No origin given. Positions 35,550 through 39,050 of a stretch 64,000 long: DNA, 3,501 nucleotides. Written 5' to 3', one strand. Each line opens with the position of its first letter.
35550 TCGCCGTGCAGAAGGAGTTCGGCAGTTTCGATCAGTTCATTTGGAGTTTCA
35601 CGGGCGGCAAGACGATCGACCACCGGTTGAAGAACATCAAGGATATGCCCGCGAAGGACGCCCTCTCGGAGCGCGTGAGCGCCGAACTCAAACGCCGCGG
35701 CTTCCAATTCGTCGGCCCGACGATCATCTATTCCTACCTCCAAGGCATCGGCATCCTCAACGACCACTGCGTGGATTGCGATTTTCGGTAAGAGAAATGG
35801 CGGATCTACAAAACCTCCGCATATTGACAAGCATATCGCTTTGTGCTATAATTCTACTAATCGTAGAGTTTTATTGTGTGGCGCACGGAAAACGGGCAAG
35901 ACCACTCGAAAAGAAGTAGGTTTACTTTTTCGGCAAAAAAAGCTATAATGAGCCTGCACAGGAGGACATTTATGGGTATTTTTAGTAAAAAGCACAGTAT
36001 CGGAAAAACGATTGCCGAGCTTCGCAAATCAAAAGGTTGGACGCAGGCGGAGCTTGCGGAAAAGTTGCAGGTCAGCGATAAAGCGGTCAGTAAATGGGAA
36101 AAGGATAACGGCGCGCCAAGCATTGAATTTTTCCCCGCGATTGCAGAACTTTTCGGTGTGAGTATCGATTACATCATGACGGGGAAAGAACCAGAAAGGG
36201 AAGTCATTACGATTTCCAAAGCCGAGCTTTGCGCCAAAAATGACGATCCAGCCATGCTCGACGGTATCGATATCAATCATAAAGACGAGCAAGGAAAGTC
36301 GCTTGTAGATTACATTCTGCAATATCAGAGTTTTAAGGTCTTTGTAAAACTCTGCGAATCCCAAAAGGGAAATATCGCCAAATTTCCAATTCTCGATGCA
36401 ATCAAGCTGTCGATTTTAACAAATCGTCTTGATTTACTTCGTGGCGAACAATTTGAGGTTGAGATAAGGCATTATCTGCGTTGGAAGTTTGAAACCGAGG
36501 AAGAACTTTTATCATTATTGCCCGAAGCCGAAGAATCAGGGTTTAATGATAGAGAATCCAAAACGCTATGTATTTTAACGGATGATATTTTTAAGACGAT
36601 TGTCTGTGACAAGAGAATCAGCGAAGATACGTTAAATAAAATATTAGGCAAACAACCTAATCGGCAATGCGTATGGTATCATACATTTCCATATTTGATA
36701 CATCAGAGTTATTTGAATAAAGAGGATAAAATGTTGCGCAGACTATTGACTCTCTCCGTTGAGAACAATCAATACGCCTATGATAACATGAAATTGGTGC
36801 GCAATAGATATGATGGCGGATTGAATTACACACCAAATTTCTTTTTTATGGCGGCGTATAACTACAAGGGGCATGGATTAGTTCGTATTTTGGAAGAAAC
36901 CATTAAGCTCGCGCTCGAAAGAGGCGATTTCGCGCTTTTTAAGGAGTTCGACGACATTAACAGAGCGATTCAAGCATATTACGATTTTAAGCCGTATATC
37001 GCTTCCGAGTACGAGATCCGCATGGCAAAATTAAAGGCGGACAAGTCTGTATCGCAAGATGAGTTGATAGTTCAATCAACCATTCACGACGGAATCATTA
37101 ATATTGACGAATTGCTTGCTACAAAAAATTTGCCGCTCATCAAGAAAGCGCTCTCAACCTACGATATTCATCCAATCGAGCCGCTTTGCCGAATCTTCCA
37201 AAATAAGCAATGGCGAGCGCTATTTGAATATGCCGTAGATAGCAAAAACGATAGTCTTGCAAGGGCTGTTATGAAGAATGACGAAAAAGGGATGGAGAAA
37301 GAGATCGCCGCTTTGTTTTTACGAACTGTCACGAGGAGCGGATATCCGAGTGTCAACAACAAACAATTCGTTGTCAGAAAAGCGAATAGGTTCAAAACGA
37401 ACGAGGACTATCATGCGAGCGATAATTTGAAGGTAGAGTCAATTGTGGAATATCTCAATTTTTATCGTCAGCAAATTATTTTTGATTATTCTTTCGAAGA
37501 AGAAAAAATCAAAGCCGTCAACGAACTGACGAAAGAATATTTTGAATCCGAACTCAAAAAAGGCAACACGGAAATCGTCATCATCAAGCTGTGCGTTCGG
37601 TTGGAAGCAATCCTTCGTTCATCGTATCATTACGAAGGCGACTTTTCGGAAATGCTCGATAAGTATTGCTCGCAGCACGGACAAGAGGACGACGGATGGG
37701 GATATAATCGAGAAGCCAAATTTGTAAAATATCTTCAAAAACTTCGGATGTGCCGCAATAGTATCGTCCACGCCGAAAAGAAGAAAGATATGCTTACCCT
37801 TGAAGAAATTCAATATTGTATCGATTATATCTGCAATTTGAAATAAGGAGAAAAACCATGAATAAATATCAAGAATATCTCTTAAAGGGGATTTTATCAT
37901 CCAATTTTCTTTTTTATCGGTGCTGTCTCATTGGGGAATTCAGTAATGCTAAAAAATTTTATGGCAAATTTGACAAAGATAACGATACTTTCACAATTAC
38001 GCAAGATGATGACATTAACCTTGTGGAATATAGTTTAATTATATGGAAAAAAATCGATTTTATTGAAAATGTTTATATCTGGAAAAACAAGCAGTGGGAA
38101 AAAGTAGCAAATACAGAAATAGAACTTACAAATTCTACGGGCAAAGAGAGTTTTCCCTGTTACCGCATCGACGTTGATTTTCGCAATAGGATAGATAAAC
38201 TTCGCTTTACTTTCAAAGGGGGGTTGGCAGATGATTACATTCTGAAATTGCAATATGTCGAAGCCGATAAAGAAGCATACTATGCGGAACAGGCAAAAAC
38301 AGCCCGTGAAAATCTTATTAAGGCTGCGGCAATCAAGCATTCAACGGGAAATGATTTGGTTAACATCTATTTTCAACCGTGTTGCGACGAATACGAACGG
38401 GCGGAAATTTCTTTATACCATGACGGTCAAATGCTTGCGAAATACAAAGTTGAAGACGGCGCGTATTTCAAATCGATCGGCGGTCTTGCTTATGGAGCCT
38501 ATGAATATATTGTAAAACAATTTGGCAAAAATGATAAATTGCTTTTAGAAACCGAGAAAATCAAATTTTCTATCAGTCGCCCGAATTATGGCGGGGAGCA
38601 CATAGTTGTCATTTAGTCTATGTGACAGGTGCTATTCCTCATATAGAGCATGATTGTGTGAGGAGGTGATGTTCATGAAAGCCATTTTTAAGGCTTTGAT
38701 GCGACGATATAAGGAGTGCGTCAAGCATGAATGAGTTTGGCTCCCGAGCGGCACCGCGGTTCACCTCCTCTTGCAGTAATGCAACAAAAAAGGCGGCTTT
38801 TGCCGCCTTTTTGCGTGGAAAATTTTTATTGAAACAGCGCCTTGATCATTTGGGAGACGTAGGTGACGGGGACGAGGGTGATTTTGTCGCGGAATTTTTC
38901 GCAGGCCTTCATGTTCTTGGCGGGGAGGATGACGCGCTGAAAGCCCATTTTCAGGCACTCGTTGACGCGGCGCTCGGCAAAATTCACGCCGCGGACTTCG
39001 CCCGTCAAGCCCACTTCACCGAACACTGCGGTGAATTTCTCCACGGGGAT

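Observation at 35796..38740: AT-rich island with an HTH / ankyrin-like / HEPN-like protein and an unrecognisable partner: candidate new toxin or defence module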

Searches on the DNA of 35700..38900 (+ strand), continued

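Call 86: search_with_rna_model(model_id=R2, sources=[window, L007, L008, L010, L013, L015, L017, L018, L019, L020, L021, L022, L023, L025, L026, L027, L028, L029, L030, L031, L032, L033, L034, L035, L036, L037, L038, L039, L040, L041, L042, L043, L044, L045, L046, L047, L048, L049, L050, L051, L052, L053, L054, L055, L056, L057, L058, L059, L060, L061, L062], max_evalue=1)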
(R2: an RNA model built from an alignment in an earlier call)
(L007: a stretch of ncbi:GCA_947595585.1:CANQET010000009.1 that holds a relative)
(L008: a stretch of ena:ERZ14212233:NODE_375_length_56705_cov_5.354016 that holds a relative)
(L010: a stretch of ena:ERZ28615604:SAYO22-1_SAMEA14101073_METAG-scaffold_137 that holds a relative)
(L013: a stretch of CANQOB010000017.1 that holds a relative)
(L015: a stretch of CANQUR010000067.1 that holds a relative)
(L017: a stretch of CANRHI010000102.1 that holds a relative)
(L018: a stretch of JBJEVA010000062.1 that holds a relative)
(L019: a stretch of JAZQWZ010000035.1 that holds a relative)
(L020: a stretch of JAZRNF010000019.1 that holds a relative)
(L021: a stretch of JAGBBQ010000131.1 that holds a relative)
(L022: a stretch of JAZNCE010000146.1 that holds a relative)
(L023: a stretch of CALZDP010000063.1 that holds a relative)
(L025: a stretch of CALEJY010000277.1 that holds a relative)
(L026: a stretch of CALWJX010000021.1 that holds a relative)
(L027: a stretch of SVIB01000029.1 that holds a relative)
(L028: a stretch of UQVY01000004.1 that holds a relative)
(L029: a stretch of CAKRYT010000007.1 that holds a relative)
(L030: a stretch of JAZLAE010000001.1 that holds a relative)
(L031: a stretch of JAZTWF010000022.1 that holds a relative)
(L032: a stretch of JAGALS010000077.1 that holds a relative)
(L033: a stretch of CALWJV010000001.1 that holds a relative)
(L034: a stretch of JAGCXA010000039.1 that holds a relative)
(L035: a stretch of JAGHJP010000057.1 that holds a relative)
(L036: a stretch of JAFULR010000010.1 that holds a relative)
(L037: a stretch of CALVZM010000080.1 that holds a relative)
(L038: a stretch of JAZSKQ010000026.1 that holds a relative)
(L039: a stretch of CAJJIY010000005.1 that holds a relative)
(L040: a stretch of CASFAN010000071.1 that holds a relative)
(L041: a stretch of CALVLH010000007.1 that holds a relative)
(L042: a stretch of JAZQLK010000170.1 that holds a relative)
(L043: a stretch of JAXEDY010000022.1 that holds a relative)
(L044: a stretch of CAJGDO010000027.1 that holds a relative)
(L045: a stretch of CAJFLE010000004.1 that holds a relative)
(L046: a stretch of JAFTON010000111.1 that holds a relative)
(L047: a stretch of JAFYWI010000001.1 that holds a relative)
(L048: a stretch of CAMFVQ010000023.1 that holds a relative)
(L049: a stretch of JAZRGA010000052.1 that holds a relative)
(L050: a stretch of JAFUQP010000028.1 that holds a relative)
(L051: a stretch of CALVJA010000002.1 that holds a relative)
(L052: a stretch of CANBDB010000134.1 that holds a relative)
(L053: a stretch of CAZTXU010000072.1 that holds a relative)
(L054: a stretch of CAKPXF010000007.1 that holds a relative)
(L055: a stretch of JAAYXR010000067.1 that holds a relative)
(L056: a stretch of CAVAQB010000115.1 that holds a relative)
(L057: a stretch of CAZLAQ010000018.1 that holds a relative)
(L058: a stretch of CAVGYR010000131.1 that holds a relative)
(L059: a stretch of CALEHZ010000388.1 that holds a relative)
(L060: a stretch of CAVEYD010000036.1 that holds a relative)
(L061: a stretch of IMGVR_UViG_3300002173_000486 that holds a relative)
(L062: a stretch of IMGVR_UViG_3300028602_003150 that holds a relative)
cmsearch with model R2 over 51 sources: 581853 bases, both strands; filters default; matches with E-value up to 1: 10.
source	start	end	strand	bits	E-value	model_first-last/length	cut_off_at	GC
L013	7801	7895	+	104.7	2.7e-22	1-96/96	no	0.53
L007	10695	10789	+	100.6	2.7e-21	1-96/96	no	0.52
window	38655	38775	+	93.1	1.9e-19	1-96/96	no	0.5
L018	1851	1970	+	84.5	2.2e-17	1-96/96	no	0.45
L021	3498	3588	-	72.8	1.6e-14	1-96/96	no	0.46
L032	7220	7341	-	70.5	6e-14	1-96/96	no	0.46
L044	7809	7931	-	67.1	3.9e-13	1-96/96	no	0.37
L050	7737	7832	-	64.1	2.2e-12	1-96/96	no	0.45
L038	1421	1509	-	36.2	1.3e-05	1-96/96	no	0.43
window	6584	6633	-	18.9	0.22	1-96/96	no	0.54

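Call 87: search_with_rna_model(model_id=R2, sources=[L064, L065, L066, L067, L068, L069, L070, L071, L072, L073, L074, L075, L076, L077, L078, L079, L080, L081, L082, L083, L084, L085, L086, L087, L088, L089, L090, L091, L092, L093, L094, L095, L096, L097, L098, L099, L100, L101, L102, L103, L104, L105, L106, L107, L108, L109, L110, L111, L112, L113, L114, L115, L116, L117, L118, L119, L120, L121, L122, L123], max_evalue=1)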
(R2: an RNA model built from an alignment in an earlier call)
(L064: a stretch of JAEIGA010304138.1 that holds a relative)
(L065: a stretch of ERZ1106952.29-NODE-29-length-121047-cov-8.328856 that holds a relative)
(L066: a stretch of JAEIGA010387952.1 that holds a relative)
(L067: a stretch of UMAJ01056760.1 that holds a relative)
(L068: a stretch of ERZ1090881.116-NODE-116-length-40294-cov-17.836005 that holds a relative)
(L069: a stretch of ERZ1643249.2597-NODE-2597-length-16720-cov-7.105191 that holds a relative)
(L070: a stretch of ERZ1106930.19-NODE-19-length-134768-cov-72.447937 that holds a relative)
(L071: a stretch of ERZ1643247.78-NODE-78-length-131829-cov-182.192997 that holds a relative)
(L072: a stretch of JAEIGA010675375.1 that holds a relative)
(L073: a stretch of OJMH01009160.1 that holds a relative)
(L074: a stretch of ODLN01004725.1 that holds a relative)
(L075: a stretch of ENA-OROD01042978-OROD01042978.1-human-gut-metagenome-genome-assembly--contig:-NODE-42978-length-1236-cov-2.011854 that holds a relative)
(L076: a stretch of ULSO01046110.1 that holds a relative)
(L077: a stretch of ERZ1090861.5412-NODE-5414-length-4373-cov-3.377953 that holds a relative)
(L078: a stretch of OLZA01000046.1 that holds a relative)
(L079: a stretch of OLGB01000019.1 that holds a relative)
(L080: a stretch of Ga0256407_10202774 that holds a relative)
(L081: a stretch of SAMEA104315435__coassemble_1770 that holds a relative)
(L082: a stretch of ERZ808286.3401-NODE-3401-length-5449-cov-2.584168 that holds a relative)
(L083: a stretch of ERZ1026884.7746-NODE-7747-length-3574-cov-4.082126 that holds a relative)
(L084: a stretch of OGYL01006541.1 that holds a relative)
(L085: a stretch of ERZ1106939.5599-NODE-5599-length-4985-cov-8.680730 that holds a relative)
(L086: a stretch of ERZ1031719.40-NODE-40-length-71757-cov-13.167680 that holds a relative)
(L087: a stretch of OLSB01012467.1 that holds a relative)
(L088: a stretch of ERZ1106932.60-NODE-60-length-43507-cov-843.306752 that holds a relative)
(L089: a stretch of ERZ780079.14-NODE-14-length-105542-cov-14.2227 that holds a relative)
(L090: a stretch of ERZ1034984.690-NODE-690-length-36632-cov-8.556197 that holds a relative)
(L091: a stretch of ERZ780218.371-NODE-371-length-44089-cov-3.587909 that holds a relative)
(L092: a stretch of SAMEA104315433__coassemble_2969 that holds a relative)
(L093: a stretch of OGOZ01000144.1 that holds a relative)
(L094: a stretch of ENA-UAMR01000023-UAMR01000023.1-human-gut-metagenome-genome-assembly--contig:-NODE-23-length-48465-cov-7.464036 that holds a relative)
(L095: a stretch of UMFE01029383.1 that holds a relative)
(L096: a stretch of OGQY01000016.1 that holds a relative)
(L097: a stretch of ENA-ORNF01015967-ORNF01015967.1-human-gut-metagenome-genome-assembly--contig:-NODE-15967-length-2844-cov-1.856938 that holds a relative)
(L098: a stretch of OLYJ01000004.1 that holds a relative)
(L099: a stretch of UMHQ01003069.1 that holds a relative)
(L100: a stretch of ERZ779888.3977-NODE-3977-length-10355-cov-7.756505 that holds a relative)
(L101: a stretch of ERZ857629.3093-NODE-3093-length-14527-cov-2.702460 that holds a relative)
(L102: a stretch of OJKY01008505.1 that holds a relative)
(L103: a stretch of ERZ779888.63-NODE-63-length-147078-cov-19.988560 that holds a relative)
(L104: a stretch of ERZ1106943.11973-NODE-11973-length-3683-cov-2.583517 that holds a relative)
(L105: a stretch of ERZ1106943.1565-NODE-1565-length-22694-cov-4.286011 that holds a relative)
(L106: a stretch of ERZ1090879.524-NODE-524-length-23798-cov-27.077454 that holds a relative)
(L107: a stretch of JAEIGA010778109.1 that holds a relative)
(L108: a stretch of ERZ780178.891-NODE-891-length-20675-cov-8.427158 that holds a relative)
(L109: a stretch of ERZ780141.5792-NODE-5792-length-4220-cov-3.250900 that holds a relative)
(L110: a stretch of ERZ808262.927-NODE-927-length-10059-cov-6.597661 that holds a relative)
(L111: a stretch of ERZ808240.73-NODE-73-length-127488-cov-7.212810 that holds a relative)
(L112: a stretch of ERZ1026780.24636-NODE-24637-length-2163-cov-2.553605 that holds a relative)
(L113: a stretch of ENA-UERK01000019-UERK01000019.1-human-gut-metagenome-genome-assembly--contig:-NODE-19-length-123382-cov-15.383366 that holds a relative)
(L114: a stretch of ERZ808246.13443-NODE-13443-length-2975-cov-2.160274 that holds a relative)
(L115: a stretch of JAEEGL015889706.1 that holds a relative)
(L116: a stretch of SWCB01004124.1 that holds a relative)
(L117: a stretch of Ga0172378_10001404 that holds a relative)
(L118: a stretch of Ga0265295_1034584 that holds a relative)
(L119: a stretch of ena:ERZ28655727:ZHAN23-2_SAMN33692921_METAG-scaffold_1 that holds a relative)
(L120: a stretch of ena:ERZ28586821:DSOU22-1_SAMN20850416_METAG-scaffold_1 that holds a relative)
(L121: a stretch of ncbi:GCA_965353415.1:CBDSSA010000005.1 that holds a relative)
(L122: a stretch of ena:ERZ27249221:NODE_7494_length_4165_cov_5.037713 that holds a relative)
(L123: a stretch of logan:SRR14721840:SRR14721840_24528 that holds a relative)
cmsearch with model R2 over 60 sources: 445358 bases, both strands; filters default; matches with E-value up to 1: 6.
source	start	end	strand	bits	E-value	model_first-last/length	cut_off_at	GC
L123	6649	6768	+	87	4.2e-18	1-96/96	no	0.47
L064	2359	2454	-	63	3e-12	1-96/96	no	0.51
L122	4106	4165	+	51.1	2.4e-09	1-60/96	3'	0.42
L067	4118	4206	-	36.2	9.9e-06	1-96/96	no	0.43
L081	2836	2923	-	30.1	0.00031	1-96/96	no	0.41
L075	1153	1236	-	25.2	0.0048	6-96/96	5'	0.44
